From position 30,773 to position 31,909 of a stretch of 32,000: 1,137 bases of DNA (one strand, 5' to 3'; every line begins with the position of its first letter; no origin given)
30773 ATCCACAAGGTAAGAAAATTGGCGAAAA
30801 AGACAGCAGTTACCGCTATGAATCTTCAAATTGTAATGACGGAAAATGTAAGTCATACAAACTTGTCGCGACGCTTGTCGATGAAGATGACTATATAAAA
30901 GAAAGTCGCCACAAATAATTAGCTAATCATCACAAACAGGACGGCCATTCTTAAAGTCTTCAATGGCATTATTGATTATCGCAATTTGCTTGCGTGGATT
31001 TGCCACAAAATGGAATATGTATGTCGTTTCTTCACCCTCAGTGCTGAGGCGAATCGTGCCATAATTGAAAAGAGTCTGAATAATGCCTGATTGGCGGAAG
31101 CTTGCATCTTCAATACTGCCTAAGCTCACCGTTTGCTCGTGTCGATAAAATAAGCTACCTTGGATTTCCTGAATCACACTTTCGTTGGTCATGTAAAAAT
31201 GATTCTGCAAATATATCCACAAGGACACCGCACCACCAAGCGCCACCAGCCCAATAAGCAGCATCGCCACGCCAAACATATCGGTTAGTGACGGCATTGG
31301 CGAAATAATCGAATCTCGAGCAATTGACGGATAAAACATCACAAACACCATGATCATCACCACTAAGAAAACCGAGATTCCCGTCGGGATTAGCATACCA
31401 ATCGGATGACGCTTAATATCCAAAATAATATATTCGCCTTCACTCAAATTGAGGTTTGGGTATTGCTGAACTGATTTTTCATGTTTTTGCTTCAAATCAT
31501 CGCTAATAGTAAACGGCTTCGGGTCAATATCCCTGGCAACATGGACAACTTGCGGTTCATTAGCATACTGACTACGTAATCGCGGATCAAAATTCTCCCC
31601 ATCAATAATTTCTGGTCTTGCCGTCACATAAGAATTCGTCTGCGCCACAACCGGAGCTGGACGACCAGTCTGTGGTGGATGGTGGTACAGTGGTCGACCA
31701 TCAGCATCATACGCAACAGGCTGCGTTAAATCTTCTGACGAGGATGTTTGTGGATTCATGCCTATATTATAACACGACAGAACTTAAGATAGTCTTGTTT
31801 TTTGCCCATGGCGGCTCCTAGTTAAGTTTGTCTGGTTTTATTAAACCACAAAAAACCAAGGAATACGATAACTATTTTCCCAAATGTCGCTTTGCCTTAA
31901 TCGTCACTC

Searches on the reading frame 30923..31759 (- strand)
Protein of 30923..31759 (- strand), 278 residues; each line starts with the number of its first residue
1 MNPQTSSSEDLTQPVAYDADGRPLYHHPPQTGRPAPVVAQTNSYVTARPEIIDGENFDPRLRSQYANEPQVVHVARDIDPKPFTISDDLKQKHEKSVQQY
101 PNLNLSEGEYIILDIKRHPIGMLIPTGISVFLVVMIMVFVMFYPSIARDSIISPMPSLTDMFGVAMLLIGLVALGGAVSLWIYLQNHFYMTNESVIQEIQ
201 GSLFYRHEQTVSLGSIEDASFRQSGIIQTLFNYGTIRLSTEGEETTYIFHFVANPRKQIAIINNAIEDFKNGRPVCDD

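Call 71: search_protein_families(library=pfam, proteins=[window:30923-31759:-], max_evalue=0.01)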
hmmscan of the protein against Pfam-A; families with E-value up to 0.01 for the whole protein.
window:30923-31759:- (278 aa): 1 family
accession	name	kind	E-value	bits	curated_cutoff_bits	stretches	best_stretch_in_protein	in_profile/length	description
PF03703.20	bPH_2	-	0.00028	21.5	22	1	188-257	6-73/78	Bacterial PH domain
